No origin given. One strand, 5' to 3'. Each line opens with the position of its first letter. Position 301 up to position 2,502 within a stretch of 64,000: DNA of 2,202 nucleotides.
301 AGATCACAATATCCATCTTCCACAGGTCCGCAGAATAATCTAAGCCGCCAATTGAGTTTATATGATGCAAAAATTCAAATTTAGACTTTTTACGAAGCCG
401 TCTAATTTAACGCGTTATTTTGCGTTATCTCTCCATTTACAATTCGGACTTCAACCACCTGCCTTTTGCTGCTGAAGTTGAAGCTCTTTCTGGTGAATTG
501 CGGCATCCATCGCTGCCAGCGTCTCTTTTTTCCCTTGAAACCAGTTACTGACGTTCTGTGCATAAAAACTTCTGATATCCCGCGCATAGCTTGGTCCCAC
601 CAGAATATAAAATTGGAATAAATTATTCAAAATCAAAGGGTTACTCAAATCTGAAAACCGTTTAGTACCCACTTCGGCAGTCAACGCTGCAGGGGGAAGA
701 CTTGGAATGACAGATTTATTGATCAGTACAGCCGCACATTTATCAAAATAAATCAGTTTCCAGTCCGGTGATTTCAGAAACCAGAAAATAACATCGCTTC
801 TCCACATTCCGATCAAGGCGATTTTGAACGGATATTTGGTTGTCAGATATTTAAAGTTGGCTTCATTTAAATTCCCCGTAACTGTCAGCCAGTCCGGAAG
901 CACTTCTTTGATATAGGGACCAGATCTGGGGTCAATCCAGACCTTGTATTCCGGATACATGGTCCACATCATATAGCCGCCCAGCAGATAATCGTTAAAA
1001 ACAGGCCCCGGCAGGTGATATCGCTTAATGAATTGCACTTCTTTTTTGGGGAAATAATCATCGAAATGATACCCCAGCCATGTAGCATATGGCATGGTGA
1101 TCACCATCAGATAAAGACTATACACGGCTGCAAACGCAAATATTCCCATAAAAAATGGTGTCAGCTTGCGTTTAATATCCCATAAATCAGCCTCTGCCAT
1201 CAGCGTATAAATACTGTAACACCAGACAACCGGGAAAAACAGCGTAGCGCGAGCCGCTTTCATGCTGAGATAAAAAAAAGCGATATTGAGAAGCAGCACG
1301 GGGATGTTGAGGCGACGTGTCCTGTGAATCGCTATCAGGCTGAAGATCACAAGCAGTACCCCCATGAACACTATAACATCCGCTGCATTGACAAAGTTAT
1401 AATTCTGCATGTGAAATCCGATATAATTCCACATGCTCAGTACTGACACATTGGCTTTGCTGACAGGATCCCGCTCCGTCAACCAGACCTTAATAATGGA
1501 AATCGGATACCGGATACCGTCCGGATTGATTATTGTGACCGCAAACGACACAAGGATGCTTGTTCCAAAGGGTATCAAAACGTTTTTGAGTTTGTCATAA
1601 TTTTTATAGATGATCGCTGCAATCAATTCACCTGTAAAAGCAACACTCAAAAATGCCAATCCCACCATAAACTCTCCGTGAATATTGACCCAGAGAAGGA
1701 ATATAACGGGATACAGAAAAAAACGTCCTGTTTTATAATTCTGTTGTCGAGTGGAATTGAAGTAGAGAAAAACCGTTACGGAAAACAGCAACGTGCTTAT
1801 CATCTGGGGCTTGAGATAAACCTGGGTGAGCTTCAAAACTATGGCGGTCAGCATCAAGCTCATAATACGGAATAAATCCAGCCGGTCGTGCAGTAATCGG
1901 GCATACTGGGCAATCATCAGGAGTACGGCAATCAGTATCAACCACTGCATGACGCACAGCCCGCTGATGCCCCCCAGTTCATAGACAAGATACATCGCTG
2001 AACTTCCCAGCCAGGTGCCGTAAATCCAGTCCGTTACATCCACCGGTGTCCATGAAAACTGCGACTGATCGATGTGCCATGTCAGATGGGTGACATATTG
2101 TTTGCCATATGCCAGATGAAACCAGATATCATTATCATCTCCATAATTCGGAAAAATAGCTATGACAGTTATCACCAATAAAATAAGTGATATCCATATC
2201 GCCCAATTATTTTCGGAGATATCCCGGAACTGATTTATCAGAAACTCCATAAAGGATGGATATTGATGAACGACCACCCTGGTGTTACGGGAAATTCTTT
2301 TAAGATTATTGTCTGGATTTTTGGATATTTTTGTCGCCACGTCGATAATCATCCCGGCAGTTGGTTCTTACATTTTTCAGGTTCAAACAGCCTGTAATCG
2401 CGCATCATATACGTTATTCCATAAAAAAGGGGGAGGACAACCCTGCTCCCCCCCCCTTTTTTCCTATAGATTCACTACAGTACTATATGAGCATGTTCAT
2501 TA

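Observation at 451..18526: T2SS/T4P-like secretion operon that carries its own glycosylation genes and a sequon-rich secreted protein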

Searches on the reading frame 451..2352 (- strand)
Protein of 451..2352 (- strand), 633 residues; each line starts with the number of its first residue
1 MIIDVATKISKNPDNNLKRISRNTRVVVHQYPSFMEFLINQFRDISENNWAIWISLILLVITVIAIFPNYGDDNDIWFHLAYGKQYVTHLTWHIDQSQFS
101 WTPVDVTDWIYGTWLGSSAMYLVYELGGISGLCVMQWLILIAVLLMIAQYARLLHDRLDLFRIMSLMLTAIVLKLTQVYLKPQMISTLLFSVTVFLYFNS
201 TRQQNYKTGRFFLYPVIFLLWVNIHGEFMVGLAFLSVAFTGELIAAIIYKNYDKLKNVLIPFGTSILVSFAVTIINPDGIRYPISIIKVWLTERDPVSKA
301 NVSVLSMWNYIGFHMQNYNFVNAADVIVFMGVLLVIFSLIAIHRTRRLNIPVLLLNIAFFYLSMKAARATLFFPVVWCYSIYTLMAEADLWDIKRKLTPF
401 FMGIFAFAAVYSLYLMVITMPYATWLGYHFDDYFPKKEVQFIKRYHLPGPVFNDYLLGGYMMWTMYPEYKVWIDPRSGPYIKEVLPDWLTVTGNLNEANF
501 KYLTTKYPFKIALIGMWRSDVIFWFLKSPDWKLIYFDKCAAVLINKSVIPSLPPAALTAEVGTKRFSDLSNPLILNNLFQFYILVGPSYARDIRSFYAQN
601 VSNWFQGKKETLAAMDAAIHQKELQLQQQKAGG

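Call 3: search_protein_families(library=pfam, proteins=[window:451-2352:-], max_evalue=0.01)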
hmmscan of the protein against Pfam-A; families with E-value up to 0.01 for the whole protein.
window:451-2352:- (633 aa): 1 family
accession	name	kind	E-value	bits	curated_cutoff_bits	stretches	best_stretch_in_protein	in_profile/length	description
PF13198.11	DUF4014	-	0.0027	18.5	23.2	0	195-262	4-69/72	Protein of unknown function (DUF4014)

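Call 5: search_protein_families(library=ncbifam, proteins=[window:451-2352:-], max_evalue=0.01)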
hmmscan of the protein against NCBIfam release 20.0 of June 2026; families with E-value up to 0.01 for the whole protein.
window:451-2352:- (633 aa): 0 families

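Call 16: find_homologous_proteins(query=window:451-2352:-, max_evalue=0.001)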
Query window:451-2352:- (633 aa): 30 proteins with E <= 0.001 among 8000 candidates.
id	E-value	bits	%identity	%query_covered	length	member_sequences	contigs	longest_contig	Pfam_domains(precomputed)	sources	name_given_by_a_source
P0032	0.0e+0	1432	99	100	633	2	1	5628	-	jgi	jgi:hypothetical protein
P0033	0.0e+0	1149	81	95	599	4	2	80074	-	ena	-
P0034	0.0e+0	1062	72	98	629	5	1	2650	-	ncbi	-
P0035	5.9e-298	1008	67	97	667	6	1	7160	-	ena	-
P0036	1.8e-295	1000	74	90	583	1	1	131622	-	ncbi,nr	ncbi:MAG: hypothetical protein HY881_12095 [Deltaproteobacteria bacterium]|nr:hypothetical protein [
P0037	1.3e-287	974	67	96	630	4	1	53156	-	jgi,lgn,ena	-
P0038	2.4e-235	801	56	96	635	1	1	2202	-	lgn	-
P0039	5.9e-215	734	51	98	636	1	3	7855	-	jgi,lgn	jgi:hypothetical protein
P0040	2.7e-164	566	44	96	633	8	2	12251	-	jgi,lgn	-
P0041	9.0e-141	489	41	90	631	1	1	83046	-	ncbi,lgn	ncbi:MAG: hypothetical protein U0411_07770 [Thermodesulfovibrionales bacterium]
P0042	1.2e-128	449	39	97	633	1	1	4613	-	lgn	-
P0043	2.6e-116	408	37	91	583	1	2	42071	-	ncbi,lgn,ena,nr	ncbi:MAG: hypothetical protein FD164_1830 [Nitrospirae bacterium]|nr:MAG: hypothetical protein FD164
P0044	3.9e-113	397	33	99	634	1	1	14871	-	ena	-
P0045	1.3e-104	369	35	88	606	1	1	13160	-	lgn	-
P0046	1.8e-104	369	35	88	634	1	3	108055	-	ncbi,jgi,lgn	-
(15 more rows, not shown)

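Call 28: search_solved_structures(query=A1, max_evalue=10)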
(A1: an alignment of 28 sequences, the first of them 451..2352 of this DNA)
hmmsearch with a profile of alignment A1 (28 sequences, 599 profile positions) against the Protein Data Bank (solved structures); distinct sequences matched with E-value up to 10: 5.
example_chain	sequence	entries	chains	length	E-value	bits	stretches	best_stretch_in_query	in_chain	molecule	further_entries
9sqv_C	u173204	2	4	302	0.0073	18.1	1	533-592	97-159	BRCA1-A complex subunit Abraxas 1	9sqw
9smn_A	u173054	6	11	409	0.011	17.5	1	533-592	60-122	BRCA1-A complex subunit Abraxas 1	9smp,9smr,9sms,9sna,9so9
9sqy_D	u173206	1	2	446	0.013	17.3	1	533-592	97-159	BRCA1-A complex subunit Abraxas 1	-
6gvw_A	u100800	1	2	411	0.19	13.5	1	533-589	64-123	BRCA1-A complex subunit Abraxas 1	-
9uan_B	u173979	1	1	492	1.6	10.3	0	477-538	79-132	miniGq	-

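Call 30: search_protein_families(library=pfam, alignment_id=A1, max_evalue=1)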
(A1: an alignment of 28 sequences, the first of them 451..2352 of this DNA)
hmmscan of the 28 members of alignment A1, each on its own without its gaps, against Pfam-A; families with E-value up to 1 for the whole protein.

A. member 1, window:451-2352:- (633 aa): 2 families
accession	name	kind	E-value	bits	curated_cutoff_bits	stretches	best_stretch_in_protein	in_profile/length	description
PF13198.11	DUF4014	-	0.0027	18.5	23.2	1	195-262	4-69/72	Protein of unknown function (DUF4014)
PF05279.16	Asp-B-Hydro_N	-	0.03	14.7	23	0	127-159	5-37/66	Aspartyl beta-hydroxylase N-terminal region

B. families by the number of members that match (of 28 scanned): 35 families (the first 25 are shown)
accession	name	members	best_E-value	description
PF07719.23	TPR_2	4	9.2e-19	Tetratricopeptide repeat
PF13414.12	TPR_11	3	5e-16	TPR repeat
PF13431.12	TPR_17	3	2.2e-09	Tetratricopeptide repeat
PF13428.12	TPR_14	3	2.4e-08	Tetratricopeptide repeat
PF13181.12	TPR_8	2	3.7e-13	Tetratricopeptide repeat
PF00515.34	TPR_1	2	4.3e-13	Tetratricopeptide repeat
PF13424.12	TPR_12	2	1.3e-12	Tetratricopeptide repeat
PF14559.12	TPR_19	2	1e-07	Tetratricopeptide repeat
PF13432.12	TPR_16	2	9.8e-06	Tetratricopeptide repeat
PF23914.1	TPR_CcmH_CycH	2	0.00017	Cytochrome c-type biogenesis protein H TPR domain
PF13371.12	TPR_9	2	0.0012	Tetratricopeptide repeat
PF13198.11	DUF4014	2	0.0027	Protein of unknown function (DUF4014)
PF12895.13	ANAPC3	2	0.012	Anaphase-promoting complex, cyclosome, subunit 3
PF25062.1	ARM_TT21_N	2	0.035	Tetratricopeptide repeat protein 21 N-terminal ARM repeat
PF13374.12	TPR_10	1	5.7e-07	Tetratricopeptide repeat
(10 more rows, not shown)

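Call 33: predict_structure(alignment_id=A1)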
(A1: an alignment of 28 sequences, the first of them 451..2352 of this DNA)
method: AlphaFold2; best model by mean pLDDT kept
length: 633 residues; sequences in the alignment: 28
mean_pLDDT: 87.7   pTM: 0.86
mean pLDDT of the five models: 87.7, 87.5, 85.8, 84.8, 84.0
residues with pLDDT >= 90: 413; 70-90: 158; 50-70: 36; < 50: 26
segments of 3 or more residues with pLDDT < 50: 1-24
pLDDT, mean of each block of 10 residues (from residue 1): 41 41 53 80 86 96 88 84 93 82 68 92 95 94 97 94 97 90 95 96 71 96 94 97 94 87 96 93 86 59 79 83 96 97 94 97 92 97 95 93 96 91 82 91 90 89 90 72 77 88 88 91 92 93 93 86 90 93 94 97 94 98 94 83
secondary structure, 60 per line:
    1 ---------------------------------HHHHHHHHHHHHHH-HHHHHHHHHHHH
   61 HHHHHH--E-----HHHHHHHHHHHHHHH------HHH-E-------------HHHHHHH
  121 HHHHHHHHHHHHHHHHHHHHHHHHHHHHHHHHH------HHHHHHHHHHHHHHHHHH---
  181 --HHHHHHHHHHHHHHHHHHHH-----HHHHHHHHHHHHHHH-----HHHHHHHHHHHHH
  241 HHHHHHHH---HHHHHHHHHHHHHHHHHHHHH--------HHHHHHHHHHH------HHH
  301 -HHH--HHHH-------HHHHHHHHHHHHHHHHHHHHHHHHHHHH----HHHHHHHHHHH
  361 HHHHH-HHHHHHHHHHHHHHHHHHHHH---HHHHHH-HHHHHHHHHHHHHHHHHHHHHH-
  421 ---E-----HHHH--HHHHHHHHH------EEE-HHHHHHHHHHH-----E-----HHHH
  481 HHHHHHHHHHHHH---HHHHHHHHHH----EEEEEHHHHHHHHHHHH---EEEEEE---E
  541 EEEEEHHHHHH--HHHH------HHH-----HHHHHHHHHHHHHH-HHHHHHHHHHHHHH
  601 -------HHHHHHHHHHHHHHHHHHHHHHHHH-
elements in order: H34-47 H49-66 H75-89 H114-153 H160-177 H183-202 H208-222 H228-248 H252-272 H281-291 H307-310 H318-345 H350-365 H367-387 H391-396 H398-419 H430-433 H436-444 E451-453 H455-465 H477-493 H497-506 E511-515 H516-527 E531-536 E540-545 H546-551 H554-557 H572-585 H587-600 H608-632

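Call 36: fold_search(model_id=the predicted structure, library=pdb)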
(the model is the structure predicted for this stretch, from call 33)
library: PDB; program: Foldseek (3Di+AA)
matches with E <= 10: 286; with E <= 0.001: 14
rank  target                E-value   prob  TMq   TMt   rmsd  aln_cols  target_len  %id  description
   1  3wak                  2.4e-06  1.00  0.48  0.37   9.2       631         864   13  Crystal structure of the Archaeoglobus fulgidus oligosaccharyltransferase (O29867_ARCFU) in the apo form (released 2013-10-30)
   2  7e9s_A                3.0e-05  1.00  0.46  0.35  11.8       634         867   12  Archaeal oligosaccharyltransferase AglB from Archaeoglobus fulgidus in complex with an inhibitory peptide and a dolich (released 2021-09-08)
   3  8b6l_I                3.0e-05  1.00  0.43  0.40  14.2       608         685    9  Subtomogram average of the human Sec61-TRAP-OSTA-translocon (released 2022-12-07)
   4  7zlg_A                8.2e-05  1.00  0.35  0.34  11.7       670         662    8  Cryo-EM structure of C-mannosyltransferase CeDPY19, in complex with acceptor peptide and bound to CMT2-Fab and anti-Fa (released 2023-01-11)
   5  6gxc_A                1.4e-04  1.00  0.44  0.40   9.7       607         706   13  Bacterial oligosaccharyltransferase PglB in complex with an inhibitory peptide and a reactive lipid-linked oligosaccha (released 2018-11-14)
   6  7zlh_A                1.8e-04  1.00  0.30  0.29  13.1       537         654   11  Cryo-EM structure of C-mannosyltransferase CeDPY19, in apo state, bound to CMT2-Fab and anti-Fab nanobody (released 2023-01-11)
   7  5ogl_A                2.7e-04  1.00  0.40  0.36   9.7       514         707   13  Structure of bacterial oligosaccharyltransferase PglB in complex with an acceptor peptide and an lipid-linked oligosac (released 2017-10-25)
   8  6s7o_A                3.2e-04  1.00  0.44  0.43  12.2       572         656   10  Cryo-EM structure of human oligosaccharyltransferase complex OST-A (released 2019-12-18)
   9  6ezn_F                4.1e-04  1.00  0.48  0.47  11.4       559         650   11  Cryo-EM structure of the yeast oligosaccharyltransferase (OST) complex (released 2018-01-17)
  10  8age_A                4.3e-04  1.00  0.48  0.47  11.0       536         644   12  Structure of yeast oligosaccharylransferase complex with acceptor peptide bound (released 2022-12-07)
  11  3rce_A                4.3e-04  1.00  0.41  0.39   8.8       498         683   13  Bacterial oligosaccharyltransferase PglB (released 2011-06-15)
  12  8if8_C                5.1e-04  1.00  0.37  0.39  14.9       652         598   11  Arabinosyltransferase AftA (released 2023-05-31)
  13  5ezm                  5.5e-04  1.00  0.43  0.50   9.3       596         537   10  Crystal Structure of ArnT from Cupriavidus metallidurans in the apo state (released 2016-02-17)
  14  8if8_B                9.8e-04  1.00  0.37  0.38  15.8       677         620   12  Arabinosyltransferase AftA (released 2023-05-31)
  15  5f15                  1.4e-03  1.00  0.46  0.52   8.5       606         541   10  Crystal Structure of ArnT from Cupriavidus metallidurans bound to Undecaprenyl phosphate (released 2016-02-17)
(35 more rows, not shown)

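Call 40: find_related_loci(query=A3, collection=genome_contigs, flank=10000)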
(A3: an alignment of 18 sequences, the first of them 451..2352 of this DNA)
Query A3 (633 aa) in genome_contigs; peptide patterns used: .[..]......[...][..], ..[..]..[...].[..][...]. (x = any residue, [..] = any of these).
179 stretches matched a pattern; 151 encode a relative of the query (tblastn E <= 1e-3); the best 80 are kept; 70 distinct loci.
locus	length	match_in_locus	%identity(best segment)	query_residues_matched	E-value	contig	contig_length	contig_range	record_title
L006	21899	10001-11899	73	3-633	0e+0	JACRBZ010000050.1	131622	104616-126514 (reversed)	MAG: Deltaproteobacteria bacterium isolate NC_groundwater_1633_Pr3_B-0.1um_51_17 SR-2_scaffold_141_1826071, whole genome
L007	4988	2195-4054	72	11-630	0e+0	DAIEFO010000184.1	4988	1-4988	MAG TPA_asm: Desulfobacteraceae bacterium isolate clean968 NODE_184_length_4988_cov_2.158420, whole genome shotgun seque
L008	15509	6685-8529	69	10-626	0e+0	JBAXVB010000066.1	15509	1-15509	MAG: Deltaproteobacteria bacterium isolate ELA676 MAG676_66, whole genome shotgun sequence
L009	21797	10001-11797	40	26-623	3e-145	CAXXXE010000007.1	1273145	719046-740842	MAG: Desulfatiglandales bacterium isolate d5234fa8-f814-4557-af24-a28d4dae9633 genome assembly, contig: contig_7, whole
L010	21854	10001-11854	39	3-622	2e-140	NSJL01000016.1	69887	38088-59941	MAG: Nitrospira sp. isolate Ru_enrich_NS NODE_179_length_69887_cov_126.242, whole genome shotgun sequence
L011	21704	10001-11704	41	54-623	3e-140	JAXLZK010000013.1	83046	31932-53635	MAG: Thermodesulfovibrionales bacterium isolate STL-NIT1 opera.106.fa-13, whole genome shotgun sequence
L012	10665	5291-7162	38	5-626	1e-134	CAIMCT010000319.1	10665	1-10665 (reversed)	MAG: uncultured Desulfobacteraceae bacterium isolate Umea1_bin-2529 genome assembly, contig: bin-2529:319/580, whole gen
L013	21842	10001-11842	38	5-619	1e-134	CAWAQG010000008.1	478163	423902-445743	MAG: Nitrospirota bacterium isolate MFD03726.bin.1.191 genome assembly, contig: contig_32807, whole genome shotgun seque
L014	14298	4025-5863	38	15-626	2e-129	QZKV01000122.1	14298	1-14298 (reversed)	MAG: Desulfobacteraceae bacterium isolate SURF_4 Ga0104751_1006055, whole genome shotgun sequence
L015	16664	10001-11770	37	37-630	6e-125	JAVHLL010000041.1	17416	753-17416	MAG: Thermodesulfovibrionales bacterium isolate Ess09-11 NODE_615_length_17416_cov_471.509590, whole genome shotgun sequ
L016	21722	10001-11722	37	53-630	3e-122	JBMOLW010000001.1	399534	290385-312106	MAG: Nitrospirota bacterium isolate Betzabe_MAG034 MAG034_1, whole genome shotgun sequence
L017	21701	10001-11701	37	55-626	4e-122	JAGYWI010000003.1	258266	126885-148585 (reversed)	MAG: Candidatus Magnetomicrobium cryptolimnococcus isolate XYC XYC_MTB_NODE_3_length_258266_cov_95.3087, whole genome sh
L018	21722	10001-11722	39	53-629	2e-121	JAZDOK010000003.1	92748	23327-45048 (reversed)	MAG: bacterium isolate MEGAHIT-group-0.768 k141_10685738, whole genome shotgun sequence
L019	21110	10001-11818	34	17-619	2e-115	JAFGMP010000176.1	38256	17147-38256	MAG: Candidatus Latescibacterota bacterium isolate Zod_Metabat.481 k87_3287435, whole genome shotgun sequence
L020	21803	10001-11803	34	25-631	8e-115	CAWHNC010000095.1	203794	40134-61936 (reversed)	MAG: Nitrospirota bacterium isolate MFD04752.bin.1.93 genome assembly, contig: contig_53552, whole genome shotgun sequen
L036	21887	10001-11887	34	1-630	3e-106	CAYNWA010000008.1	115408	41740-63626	MAG TPA_asm: uncultured Smithella sp. isolate binchicken_co405_44 genome assembly, contig: NODE_194_length_115408_cov_31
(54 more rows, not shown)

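Call 44: search_protein_families(library=pfam, proteins=[L012:7211-9097:+, L012:9157-9687:+, L012:9674-10591:+, L020:9403-9888:+, L020:11996-12772:+, L020:13222-14463:+, L008:8683-10254:+, L008:10255-11145:+, L008:11162-12112:+, L009:12503-13672:+], max_evalue=0.001)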
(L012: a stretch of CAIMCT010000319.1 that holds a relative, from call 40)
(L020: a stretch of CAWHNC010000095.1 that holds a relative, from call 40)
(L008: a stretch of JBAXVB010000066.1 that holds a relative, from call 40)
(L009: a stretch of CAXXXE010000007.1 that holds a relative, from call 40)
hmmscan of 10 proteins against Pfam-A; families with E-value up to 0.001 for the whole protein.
L012:7211-9097:+ (628 aa): 3 families
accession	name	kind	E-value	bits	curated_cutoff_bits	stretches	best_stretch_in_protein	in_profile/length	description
PF00733.27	Asn_synthase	-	1.5e-84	285.1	21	1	235-619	1-353/354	Asparagine synthase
PF13537.11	GATase_7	-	8.9e-45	152.1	25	1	44-162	2-122/123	Glutamine amidotransferase domain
PF13522.11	GATase_6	-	6.8e-38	130.1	27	1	28-157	1-130/130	Glutamine amidotransferase domain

L012:9157-9687:+ (176 aa): 5 families
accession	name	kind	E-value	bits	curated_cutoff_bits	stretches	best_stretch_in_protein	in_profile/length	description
PF13302.13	Acetyltransf_3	-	4e-18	66.9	25.4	1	8-144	3-138/138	Acetyltransferase (GNAT) domain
PF00583.31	Acetyltransf_1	-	6.6e-14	52.6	20.7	1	40-143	17-116/116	Acetyltransferase (GNAT) family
PF13420.13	Acetyltransf_4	-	1e-10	42.3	24.3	1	43-163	32-154/155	Acetyltransferase (GNAT) domain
PF13523.12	Acetyltransf_8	-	1.3e-06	28.6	27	1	90-147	84-141/145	Acetyltransferase (GNAT) domain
PF13508.13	Acetyltransf_7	-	9.6e-06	26.3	27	1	66-144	11-83/84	Acetyltransferase (GNAT) domain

L012:9674-10591:+ (305 aa): 3 families
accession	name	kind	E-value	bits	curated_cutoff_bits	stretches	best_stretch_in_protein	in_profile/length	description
PF04055.27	Radical_SAM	-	1.4e-20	74.6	29.5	1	27-162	4-142/166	Radical SAM superfamily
PF13186.11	SPASM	-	2.4e-08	34.6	21.5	1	227-294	1-66/67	Iron-sulfur cluster-binding domain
PF13353.11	Fer4_12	-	0.00011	23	22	1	28-132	13-115/137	4Fe-4S single cluster domain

L020:9403-9888:+ (161 aa): 0 families

L020:11996-12772:+ (258 aa): 2 families
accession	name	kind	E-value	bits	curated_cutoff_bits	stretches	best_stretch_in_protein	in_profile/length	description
PF00483.29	NTP_transferase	-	4e-22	79.4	21.2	1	2-202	1-190/245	Nucleotidyl transferase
PF12804.13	NTP_transf_3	-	1.1e-07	32.7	27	1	3-56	1-49/160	MobA-like NTP transferase domain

L020:13222-14463:+ (413 aa): 6 families
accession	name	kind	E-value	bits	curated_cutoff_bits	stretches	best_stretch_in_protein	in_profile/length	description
PF16363.11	GDP_Man_Dehyd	-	1.9e-38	133.2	27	2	16-186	1-173/332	GDP-mannose 4,6 dehydratase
PF01370.27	Epimerase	-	7.4e-28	98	20.9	1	15-184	1-160/240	NAD dependent epimerase/dehydratase family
PF02719.21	Polysacc_synt_2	-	7e-16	58.7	20.2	1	64-145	52-132/293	Polysaccharide biosynthesis protein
PF04321.23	RmlD_sub_bind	-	6.1e-07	29.2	27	1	14-174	2-133/287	RmlD substrate binding domain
PF01073.25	3Beta_HSD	-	1.3e-06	28.1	22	1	70-144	49-119/280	3-beta hydroxysteroid dehydrogenase/isomerase family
PF07993.18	NAD_binding_4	-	7.1e-05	22.5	20.1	1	91-176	90-187/258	Male sterility protein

L008:8683-10254:+ (523 aa): 1 family
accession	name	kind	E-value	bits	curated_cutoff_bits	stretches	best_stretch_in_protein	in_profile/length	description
PF13231.12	PMT_2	-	1e-06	29.5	26.1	1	91-245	13-160/160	Dolichyl-phosphate-mannose-protein mannosyltransferase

L008:10255-11145:+ (296 aa): 1 family
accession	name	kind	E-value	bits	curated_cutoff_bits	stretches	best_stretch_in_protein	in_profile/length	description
PF01040.23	UbiA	-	1.1e-23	84.3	34.2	1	33-257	9-229/250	UbiA prenyltransferase family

L008:11162-12112:+ (316 aa): 7 families
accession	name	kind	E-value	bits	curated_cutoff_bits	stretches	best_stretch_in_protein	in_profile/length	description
PF01370.27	Epimerase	-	3.4e-13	50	20.9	1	10-211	1-230/240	NAD dependent epimerase/dehydratase family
PF01073.25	3Beta_HSD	-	4.2e-11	42.8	22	1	11-142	1-157/280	3-beta hydroxysteroid dehydrogenase/isomerase family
PF07993.18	NAD_binding_4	-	1.3e-08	34.7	20.1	0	12-50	1-41/258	Male sterility protein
PF13460.12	NAD_binding_10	-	2e-07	31.5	27.2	1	14-155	1-144/184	NAD(P)H-binding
PF04321.23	RmlD_sub_bind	-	9.6e-07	28.6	27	1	9-160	2-154/287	RmlD substrate binding domain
PF08659.16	KR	-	0.0007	20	22.6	0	10-68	3-68/180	KR domain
PF16363.11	GDP_Man_Dehyd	-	0.00093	19.2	27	0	12-110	2-115/332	GDP-mannose 4,6 dehydratase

L009:12503-13672:+ (389 aa): 2 families
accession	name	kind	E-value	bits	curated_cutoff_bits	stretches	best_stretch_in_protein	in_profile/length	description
PF08238.18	Sel1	-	1.2e-62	206.5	30.7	7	96-131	1-35/36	Sel1 repeat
PF23310.1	TPR_27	-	4.6e-10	39.6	27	1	225-292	12-76/110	Plant tetratrico peptide repeats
